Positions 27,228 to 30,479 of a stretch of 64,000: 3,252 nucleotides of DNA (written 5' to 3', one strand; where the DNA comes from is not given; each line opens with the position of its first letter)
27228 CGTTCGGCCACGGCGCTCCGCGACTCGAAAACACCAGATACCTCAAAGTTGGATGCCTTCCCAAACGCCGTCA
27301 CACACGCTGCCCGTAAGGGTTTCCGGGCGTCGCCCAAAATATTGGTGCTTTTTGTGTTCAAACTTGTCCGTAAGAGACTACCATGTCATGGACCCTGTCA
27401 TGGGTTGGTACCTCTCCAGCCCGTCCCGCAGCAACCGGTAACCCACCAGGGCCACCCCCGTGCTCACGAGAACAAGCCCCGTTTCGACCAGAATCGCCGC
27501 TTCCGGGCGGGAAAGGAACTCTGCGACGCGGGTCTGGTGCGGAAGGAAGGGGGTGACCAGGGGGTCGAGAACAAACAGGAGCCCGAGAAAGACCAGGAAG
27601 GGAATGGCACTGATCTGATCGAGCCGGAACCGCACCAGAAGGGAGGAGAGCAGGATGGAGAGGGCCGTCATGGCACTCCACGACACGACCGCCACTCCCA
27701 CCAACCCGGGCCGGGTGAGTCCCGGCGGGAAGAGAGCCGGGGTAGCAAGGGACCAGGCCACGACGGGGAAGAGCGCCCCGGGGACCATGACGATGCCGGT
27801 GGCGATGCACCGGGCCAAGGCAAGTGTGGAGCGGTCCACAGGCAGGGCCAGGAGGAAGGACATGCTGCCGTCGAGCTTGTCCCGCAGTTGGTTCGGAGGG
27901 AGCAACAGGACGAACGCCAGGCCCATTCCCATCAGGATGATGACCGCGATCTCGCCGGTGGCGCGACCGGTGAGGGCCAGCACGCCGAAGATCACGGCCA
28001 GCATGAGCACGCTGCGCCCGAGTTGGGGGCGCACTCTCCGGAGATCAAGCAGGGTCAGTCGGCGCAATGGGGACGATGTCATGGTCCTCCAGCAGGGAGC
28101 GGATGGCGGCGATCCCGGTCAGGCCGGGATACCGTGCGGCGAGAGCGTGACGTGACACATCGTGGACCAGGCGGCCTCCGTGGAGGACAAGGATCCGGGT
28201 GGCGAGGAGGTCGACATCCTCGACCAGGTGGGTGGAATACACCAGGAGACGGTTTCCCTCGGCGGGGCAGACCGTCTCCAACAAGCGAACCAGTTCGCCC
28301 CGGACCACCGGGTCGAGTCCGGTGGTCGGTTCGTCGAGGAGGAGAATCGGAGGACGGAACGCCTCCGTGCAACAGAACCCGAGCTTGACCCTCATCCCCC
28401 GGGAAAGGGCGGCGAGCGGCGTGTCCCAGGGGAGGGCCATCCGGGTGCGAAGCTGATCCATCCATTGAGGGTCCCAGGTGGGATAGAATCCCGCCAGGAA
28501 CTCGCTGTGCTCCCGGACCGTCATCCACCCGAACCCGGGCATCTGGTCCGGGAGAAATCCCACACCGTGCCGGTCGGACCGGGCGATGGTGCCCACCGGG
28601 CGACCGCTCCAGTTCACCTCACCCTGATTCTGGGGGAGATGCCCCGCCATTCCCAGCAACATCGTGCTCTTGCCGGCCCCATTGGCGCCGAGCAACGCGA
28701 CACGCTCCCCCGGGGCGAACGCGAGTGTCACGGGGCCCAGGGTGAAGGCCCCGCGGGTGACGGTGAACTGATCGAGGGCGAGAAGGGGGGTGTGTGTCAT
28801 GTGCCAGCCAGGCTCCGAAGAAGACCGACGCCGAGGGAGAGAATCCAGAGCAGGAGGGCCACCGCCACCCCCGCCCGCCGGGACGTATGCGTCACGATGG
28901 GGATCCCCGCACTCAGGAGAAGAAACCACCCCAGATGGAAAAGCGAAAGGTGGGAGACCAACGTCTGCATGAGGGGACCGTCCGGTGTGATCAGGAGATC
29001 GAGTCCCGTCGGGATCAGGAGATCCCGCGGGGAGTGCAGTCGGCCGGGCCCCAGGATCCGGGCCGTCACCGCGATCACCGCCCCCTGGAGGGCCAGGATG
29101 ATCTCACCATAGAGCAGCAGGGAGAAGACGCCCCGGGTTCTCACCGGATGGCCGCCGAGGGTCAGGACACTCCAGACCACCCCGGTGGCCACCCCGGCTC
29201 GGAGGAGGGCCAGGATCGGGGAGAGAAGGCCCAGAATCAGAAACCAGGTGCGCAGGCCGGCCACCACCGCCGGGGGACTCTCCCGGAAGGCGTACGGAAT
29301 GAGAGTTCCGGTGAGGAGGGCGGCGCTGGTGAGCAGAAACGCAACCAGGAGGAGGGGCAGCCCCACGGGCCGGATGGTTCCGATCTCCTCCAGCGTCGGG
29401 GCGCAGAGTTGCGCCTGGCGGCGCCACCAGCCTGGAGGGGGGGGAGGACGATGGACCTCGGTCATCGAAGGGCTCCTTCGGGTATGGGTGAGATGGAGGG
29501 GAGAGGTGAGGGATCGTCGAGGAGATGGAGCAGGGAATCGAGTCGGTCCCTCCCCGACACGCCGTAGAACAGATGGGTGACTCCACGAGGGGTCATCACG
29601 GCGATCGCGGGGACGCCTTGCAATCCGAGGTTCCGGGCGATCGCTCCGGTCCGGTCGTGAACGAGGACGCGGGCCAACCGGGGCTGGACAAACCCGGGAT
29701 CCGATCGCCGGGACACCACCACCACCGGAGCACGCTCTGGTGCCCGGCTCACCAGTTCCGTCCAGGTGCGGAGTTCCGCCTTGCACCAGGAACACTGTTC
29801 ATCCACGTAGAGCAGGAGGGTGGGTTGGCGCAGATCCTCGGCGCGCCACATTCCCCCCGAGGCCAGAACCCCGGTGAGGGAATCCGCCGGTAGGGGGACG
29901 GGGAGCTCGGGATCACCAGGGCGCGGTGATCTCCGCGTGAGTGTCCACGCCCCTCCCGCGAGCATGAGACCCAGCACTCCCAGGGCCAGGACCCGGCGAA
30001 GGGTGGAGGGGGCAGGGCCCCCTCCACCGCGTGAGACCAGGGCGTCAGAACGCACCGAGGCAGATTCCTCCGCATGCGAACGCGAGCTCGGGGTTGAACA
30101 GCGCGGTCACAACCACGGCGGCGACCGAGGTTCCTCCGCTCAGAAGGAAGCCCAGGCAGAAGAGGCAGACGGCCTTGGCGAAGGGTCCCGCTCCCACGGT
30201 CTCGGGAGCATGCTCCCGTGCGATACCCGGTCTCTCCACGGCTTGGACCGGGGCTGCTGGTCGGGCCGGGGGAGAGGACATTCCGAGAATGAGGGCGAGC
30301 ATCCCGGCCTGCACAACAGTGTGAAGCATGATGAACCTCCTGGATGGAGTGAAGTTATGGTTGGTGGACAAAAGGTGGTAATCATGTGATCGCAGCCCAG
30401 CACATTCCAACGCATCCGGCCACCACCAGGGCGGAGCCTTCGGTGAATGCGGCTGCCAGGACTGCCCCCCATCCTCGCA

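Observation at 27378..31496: Standalone C39 peptidase followed by three GGAGG-driven small hydrophobic peptides (two with CxxC...CxxxC), a thioredoxin, a membrane protein and an ABC transporter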

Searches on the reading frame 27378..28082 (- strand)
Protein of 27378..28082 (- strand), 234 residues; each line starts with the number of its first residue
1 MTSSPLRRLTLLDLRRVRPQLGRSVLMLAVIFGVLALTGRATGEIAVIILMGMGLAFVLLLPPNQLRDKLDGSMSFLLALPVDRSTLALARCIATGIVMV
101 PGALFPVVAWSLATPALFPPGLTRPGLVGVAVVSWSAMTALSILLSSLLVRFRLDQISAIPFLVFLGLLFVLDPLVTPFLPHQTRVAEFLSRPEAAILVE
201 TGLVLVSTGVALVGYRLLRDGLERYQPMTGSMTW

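Call 5: search_protein_families(library=pfam, max_evalue=0.1, proteins=[window:27378-28082:-])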
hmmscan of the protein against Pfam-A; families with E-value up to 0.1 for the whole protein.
window:27378-28082:- (234 aa): 3 families
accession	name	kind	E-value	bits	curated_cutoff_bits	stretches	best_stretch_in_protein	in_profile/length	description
PF13346.12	ABC2_membrane_5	-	2.6e-05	24.3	25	1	13-172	6-160/205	ABC-2 family transporter protein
PF12679.13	ABC2_membrane_2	-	0.0086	15.8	27.2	1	68-169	93-198/283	ABC-2 family transporter protein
PF12698.13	ABC2_membrane_3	-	0.021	14.3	31.6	1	46-172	164-284/347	ABC-2 family transporter protein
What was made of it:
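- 27378..28082 (-): 6-TM ABC-2 type permease. PF13346 E 2.6e-5, 24.3 bits against a cut-off of 25 (call 5).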

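Call 6: search_protein_families(library=ncbifam, max_evalue=0.1, proteins=[window:27378-28082:-])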
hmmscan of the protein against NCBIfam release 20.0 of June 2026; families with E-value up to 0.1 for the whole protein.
window:27378-28082:- (234 aa): 1 family
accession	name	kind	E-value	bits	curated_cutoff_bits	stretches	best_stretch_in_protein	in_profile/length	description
NF040686.1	TcpD_dom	domain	0.0052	16.7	24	1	25-63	10-48/63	TcpD family membrane protein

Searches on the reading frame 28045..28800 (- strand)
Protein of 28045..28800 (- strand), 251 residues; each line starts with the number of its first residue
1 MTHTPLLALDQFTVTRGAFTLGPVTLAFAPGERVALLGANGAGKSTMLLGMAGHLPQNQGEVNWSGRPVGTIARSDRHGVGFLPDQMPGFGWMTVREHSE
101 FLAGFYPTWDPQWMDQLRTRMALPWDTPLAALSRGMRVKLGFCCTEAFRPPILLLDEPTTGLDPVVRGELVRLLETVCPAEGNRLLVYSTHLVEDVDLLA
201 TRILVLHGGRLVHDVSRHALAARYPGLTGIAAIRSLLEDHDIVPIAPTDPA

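Call 5: search_protein_families(library=pfam, max_evalue=0.1, proteins=[window:28045-28800:-])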
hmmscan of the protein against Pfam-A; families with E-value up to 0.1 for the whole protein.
window:28045-28800:- (251 aa): 5 families
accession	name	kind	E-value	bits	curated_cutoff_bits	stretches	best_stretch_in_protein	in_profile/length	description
PF00005.33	ABC_tran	-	4e-23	83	25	1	23-160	3-137/137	ABC transporter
PF13304.12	AAA_21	-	7.2e-08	33.3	27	1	128-191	234-298/304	AAA domain, putative AbiEii toxin, Type IV TA system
PF13555.12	AAA_29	-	0.0072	16.5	27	1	25-48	16-39/61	P-loop containing region of AAA domain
PF13481.12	AAA_25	-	0.0079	16.3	27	1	30-59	32-59/195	AAA domain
PF02463.25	SMC_N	-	0.073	12.9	40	0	27-48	21-41/220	RecF/RecN/SMC N terminal domain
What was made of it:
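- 28045..28800 (-): ABC transporter ATPase (DrrA/PmtA/LanF-like subfamily). PF00005 E 4e-23 (call 5).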

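Call 6: search_protein_families(library=ncbifam, max_evalue=0.1, proteins=[window:28045-28800:-])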
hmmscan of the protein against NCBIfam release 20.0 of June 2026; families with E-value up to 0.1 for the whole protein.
window:28045-28800:- (251 aa): 186 families (the best 25 are shown)
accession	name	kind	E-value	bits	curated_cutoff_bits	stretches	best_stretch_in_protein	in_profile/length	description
NF047565.1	PSM_export_PmtA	equivalog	4.6e-27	95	350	1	10-229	6-224/282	phenol-soluble modulin export ABC transporter ATP-binding protein PmtA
TIGR03522.1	GldA_ABC_ATP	equivalog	2.9e-26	92.7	402.6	1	21-217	18-216/301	gliding motility-associated ABC transporter ATP-binding subunit GldA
NF008039.0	PRK10771.1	equivalog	1.3e-23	83.6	298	1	24-221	18-218/234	thiamine ABC transporter ATP-binding protein ThiQ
NF033858.1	ABC2_perm_RbbA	equivalog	1.7e-22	79.2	1050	2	125-223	130-227/909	ribosome-associated ATPase/putative transporter RbbA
TIGR01188.1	drrA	subfamily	2.3e-21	76.4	312.45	1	24-221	12-212/302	daunorubicin resistance ABC transporter, ATP-binding protein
NF010059.0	PRK13536.1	equivalog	6.6e-21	74.4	549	1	24-220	62-261/342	nodulation factor ABC transporter ATP-binding protein NodI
TIGR03864.1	PQQ_ABC_ATP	hypoth_equivalog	9.9e-21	74.3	302.25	1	21-225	17-224/236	ABC transporter, ATP-binding subunit, PQQ-dependent alcohol dehydrogenase system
TIGR04521.1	ECF_ATPase_2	equivalog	1.3e-20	73.7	330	2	131-220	144-232/279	energy-coupling factor transporter ATPase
TIGR03375.1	type_I_sec_LssB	subfamily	1.5e-20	73.1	693.1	2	131-220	603-688/696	type I secretion system permease/ATPase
TIGR01288.1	nodI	equivalog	2.4e-20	72.8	424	1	25-222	24-224/303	nodulation factor ABC transporter ATP-binding protein NodI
TIGR01277.1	thiQ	equivalog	1.2e-19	70.8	245.05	1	26-211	19-207/213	thiamine ABC transporter ATP-binding protein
TIGR03740.1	galliderm_ABC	subfamily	1.4e-19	70.7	309.75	1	31-214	26-205/223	lantibiotic protection ABC transporter ATP-binding subunit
TIGR01166.1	cbiO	subfamily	1.4e-19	70.4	211.8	2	21-70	8-57/190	cobalt ABC transporter, ATP-binding protein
NF010060.0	PRK13537.1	equivalog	2.7e-19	69.2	521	1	26-223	36-236/314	nodulation factor ABC transporter ATP-binding protein NodI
TIGR03410.1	urea_trans_UrtE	equivalog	3.2e-19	69.3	285.8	1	21-220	16-219/230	urea ABC transporter ATP-binding subunit UrtE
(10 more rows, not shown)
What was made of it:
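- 28045..28800 (-): Best NCBIfam hits are PmtA, GldA and DrrA, all below their equivalog cut-offs (call 6).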

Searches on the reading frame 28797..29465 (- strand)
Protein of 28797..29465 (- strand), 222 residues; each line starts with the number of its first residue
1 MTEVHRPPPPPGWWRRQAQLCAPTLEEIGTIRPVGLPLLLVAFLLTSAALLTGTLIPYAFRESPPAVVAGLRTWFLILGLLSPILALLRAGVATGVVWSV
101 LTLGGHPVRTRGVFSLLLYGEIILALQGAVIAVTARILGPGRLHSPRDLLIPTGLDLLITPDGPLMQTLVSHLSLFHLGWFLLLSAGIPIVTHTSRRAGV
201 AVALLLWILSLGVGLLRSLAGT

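Call 5: search_protein_families(library=pfam, max_evalue=0.1, proteins=[window:28797-29465:-])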
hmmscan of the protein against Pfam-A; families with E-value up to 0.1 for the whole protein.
window:28797-29465:- (222 aa): 0 families

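Call 6: search_protein_families(library=ncbifam, max_evalue=0.1, proteins=[window:28797-29465:-])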
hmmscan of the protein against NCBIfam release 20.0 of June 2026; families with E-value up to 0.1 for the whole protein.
window:28797-29465:- (222 aa): 1 family
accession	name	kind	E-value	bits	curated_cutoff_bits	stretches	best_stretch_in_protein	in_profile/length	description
NF052650.1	YknW_fam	equivalog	1.8e-10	40.7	110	1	26-212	29-212/213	YknW family membrane protein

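Call 23: find_related_loci(query=A2, collection=genome_contigs, flank=8000)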
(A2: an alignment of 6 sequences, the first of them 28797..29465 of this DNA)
Query A2 (222 aa) in genome_contigs; peptide patterns used: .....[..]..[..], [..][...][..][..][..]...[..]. (x = any residue, [..] = any of these).
47 stretches matched a pattern; 22 encode a relative of the query (tblastn E <= 1e-3); 22 distinct loci.
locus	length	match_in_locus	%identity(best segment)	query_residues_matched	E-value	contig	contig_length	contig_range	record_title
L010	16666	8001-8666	96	1-222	1e-129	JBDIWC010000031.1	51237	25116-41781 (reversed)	MAG: Gemmatimonadales bacterium isolate Bin_42 NODE_342_length_51237_cov_11.696204, whole genome shotgun sequence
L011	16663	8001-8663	34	1-218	6e-25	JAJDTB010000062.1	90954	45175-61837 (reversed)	MAG: Gemmatimonadetes bacterium isolate jk18x11bins.40 k141_85122, whole genome shotgun sequence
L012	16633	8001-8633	34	1-207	2e-23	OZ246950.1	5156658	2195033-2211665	MAG: Longimicrobiales bacterium isolate 3aa531a3-4ffc-4887-82fc-46ee838b716f genome assembly, chromosome: 1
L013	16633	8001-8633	33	1-207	1e-22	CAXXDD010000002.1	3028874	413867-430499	MAG: Longimicrobiales bacterium isolate b3959559-3b23-4102-94a7-0dacaa5f4209 genome assembly, contig: contig_2, whole ge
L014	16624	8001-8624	34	2-207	2e-22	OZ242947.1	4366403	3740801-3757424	MAG: Longimicrobiales bacterium isolate 6a20f8b5-db70-4629-8ce6-c1477a6cfa53 genome assembly, chromosome: 1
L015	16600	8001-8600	31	19-218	6e-22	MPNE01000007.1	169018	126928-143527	MAG: Gemmatimonadetes bacterium bin94 NODE_106_length_169018_cov_17.3005_ID_211, whole genome shotgun sequence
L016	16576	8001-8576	34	23-218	1e-20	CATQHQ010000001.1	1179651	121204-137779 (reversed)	MAG: Longimicrobiales bacterium isolate bdafc7ec-6e0c-465c-8f66-a453459d6fe7 genome assembly, contig: contig_1, whole ge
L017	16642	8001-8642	28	12-218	8e-20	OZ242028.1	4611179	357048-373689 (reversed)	MAG: Longimicrobiales bacterium isolate 4ff28408-fd68-4aab-b988-5c1bd4018f56 genome assembly, chromosome: 1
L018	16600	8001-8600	29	19-218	3e-19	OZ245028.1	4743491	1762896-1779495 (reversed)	MAG: Longimicrobiales bacterium isolate f7ec7502-a679-45e5-b4be-1f74f8b9058b genome assembly, chromosome: 1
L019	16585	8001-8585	30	15-212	3e-19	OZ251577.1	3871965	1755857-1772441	MAG: Longimicrobiales bacterium isolate c12f4add-3b90-4b47-9d85-fb5a0b4c0fa4 genome assembly, chromosome: 1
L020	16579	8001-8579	32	15-207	8e-19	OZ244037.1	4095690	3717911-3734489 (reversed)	MAG: Longimicrobiales bacterium isolate f1d7cd51-80ea-44bf-852b-8dd3c8245deb genome assembly, chromosome: 1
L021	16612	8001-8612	27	15-218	9e-19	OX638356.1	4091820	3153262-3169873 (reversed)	MAG: Longimicrobiales bacterium isolate 11c1aa9f-90ef-4017-a54d-d6b2e11378d8 genome assembly, chromosome: 1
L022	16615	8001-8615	29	15-219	2e-18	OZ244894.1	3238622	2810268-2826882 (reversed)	MAG: Longimicrobiales bacterium isolate d43a5e1e-c9da-4e75-8be2-8243d519a387 genome assembly, chromosome: 1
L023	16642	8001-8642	27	12-218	7e-18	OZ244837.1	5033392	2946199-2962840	MAG: Longimicrobiales bacterium isolate 48aeeb49-8e18-4534-9786-cea19b553b3a genome assembly, chromosome: 1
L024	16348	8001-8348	38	100-217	3e-16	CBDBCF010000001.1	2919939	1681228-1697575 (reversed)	MAG: Longimicrobiales bacterium isolate 5ba556fa-f514-4f4d-91d9-400db578e60d genome assembly, contig: contig_1, whole ge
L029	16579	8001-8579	28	15-207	7e-14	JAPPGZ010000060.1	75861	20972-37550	MAG: Gemmatimonadota bacterium isolate RHO1_bin_69 NODE_788_length_75861_cov_177.620531, whole genome shotgun sequence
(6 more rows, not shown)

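Call 50: search_protein_families(library=pfam, max_evalue=0.1, proteins=[L015:6346-6630:+, L015:6976-7263:+, L017:7036-7329:+, L029:7031-7333:+, L018:6351-6689:+, L016:5940-6239:+])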
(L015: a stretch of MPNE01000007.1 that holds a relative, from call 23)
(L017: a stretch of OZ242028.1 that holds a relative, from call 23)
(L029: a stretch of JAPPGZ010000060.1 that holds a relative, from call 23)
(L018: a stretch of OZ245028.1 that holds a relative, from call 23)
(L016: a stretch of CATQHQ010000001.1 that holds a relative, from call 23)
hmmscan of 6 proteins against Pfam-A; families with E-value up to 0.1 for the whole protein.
L015:6346-6630:+ (94 aa): 0 families

L015:6976-7263:+ (95 aa): 0 families

L017:7036-7329:+ (97 aa): 0 families

L029:7031-7333:+ (100 aa): 1 family
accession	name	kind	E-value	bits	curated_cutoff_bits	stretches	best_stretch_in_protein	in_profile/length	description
PF06281.17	VP1_VP3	-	0.064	13.7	25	0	50-73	36-59/73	Structural protein VP1/VP3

L018:6351-6689:+ (112 aa): 0 families

L016:5940-6239:+ (99 aa): 1 family
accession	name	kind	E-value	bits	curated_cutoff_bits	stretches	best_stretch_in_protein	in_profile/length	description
PF19650.4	DUF6153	-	0.0053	18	27.7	1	11-93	2-85/116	Family of unknown function (DUF6153)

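Call 51: search_protein_families(library=ncbifam, alignment_id=A2, max_evalue=0.01)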
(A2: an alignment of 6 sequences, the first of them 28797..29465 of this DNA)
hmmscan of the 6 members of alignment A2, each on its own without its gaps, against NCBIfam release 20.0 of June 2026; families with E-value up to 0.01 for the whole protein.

A. member 1, window:28797-29465:- (222 aa): 1 family
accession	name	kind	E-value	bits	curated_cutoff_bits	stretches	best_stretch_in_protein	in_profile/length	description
NF052650.1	YknW_fam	equivalog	1.8e-10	40.7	110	1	26-212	29-212/213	YknW family membrane protein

B. families by the number of members that match (of 6 scanned): 1 family
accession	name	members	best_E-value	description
NF052650.1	YknW_fam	4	3.9e-12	YknW family membrane protein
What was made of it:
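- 28797..29465 (-): 5-TM membrane protein, a distant YknW/Yip1-like relative. Four of 6 homologues hit it, best E 3.9e-12 (calls 6, 51).
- On YknW / Yip1 family: Four of 6 homologues hit it (calls 6, 51).
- Closest known: SDP cannibalism toxin and the YknWXYZ transporter of Bacillus subtilis. Same: The 5-TM protein here is a distant YknW relative (calls 6, 51).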

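Call 52: search_solved_structures(query=A2, max_evalue=1)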
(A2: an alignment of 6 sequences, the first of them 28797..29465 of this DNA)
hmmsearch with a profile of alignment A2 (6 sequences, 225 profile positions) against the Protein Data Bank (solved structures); distinct sequences matched with E-value up to 1: 0.
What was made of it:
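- Tried and rejected: The 5-TM protein profile had no hit in the PDB (call 52).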

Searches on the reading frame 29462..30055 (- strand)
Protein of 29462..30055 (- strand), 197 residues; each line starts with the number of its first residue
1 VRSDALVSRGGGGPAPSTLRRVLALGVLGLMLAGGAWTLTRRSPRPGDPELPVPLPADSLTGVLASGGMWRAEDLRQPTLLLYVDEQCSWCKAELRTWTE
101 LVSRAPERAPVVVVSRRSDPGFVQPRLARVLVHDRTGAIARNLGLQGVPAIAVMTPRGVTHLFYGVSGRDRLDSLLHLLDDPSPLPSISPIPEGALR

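Call 5: search_protein_families(library=pfam, max_evalue=0.1, proteins=[window:29462-30055:-])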
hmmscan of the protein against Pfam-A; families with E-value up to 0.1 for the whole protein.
window:29462-30055:- (197 aa): 5 families
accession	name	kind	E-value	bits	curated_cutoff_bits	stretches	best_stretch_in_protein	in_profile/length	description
PF01323.26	DSBA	-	0.023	14.9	25.6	0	136-179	155-190/191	DSBA-like thioredoxin domain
PF19344.4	TetR_C_32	-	0.026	15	27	1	12-65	78-128/139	Tetracyclin repressor-like, C-terminal domain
PF13098.12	Thioredoxin_2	-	0.034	14.9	27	1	76-165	5-93/104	Thioredoxin-like domain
PF00578.27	AhpC-TSA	-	0.048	14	26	0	65-157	13-118/124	AhpC/TSA family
PF19820.4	DUF6303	-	0.097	12.9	25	0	13-57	36-81/93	Family of unknown function (DUF6303)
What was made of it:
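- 29462..30055 (-): Membrane-anchored thioredoxin-fold thiol-disulfide oxidoreductase (CSWC), of the TlpA/ResA/DsbE/DsbF kind. Pfam hits are below threshold (call 5).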

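Call 6: search_protein_families(library=ncbifam, max_evalue=0.1, proteins=[window:29462-30055:-])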
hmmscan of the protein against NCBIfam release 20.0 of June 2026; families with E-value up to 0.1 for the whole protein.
window:29462-30055:- (197 aa): 0 families

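Call 45: search_solved_structures(query=A5, max_evalue=1)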
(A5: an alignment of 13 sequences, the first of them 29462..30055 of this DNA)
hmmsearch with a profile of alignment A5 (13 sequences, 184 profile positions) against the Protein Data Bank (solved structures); distinct sequences matched with E-value up to 1: 39.
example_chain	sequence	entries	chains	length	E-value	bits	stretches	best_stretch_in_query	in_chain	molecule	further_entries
2m72_A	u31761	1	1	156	4.1e-07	33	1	47-179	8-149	Uncharacterized thioredoxin-like protein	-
3ios_A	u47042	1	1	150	5.1e-06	29.5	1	40-177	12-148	Disulfide bond forming protein (DsbF)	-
3ia1_A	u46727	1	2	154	9.5e-06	28.6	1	64-175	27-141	Thio-disulfide isomerase/thioredoxin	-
2b5x_A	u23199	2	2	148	1.9e-05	27.6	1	46-177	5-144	YkuV protein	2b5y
3c71_A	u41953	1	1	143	3.2e-05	26.9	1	65-176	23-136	Thiol-disulfide oxidoreductase resA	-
3hdc_A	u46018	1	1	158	3.2e-05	26.9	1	44-158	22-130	Thioredoxin family protein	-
3erw_A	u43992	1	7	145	7.2e-05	25.7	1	42-169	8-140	Sporulation thiol-disulfide oxidoreductase A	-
3c73_A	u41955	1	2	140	7.2e-05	25.7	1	67-176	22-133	Thiol-disulfide oxidoreductase resA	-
3k8n_A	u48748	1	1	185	0.0013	21.6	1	17-173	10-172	Cytochrome c biogenesis protein ccmG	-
3kh7_A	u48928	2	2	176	0.0026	20.6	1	127-169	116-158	Thiol:disulfide interchange protein dsbE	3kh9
1st9_A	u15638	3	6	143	0.0043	19.9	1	67-176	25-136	Thiol-disulfide oxidoreductase resA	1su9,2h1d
2h30_A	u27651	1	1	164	0.0046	19.8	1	51-162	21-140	Peptide methionine sulfoxide reductase msrA/msrB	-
2f9s_A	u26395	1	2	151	0.0048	19.8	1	67-177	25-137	Thiol-disulfide oxidoreductase resA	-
3gl3_A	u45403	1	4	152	0.0056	19.6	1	72-177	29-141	Putative Thiol:disulfide interchange protein DsbE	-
5um7_A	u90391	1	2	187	0.0083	19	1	14-159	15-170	Thioredoxin signature protein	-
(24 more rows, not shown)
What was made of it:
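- On Extracytoplasmic TlpA/ResA/DsbE-type thiol-disulfide oxidoreductases: The profile hits 2M72, DsbF, ResA, StoA and CcmG at E 4e-7 to 1e-3 (call 45).
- Checked: A family profile is needed to place it (call 45).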

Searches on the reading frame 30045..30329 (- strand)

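Call 5: search_protein_families(library=pfam, max_evalue=0.1, proteins=[window:30045-30329:-])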
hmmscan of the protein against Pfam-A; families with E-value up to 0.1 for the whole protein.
window:30045-30329:- (94 aa): 0 families

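Call 6: search_protein_families(library=ncbifam, max_evalue=0.1, proteins=[window:30045-30329:-])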
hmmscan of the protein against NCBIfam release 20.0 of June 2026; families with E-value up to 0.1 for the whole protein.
window:30045-30329:- (94 aa): 1 family
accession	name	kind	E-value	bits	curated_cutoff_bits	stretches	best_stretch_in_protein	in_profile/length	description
NF010577.0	PRK13970.1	equivalog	0.078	12.3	442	1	32-89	226-281/311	4-hydroxyproline epimerase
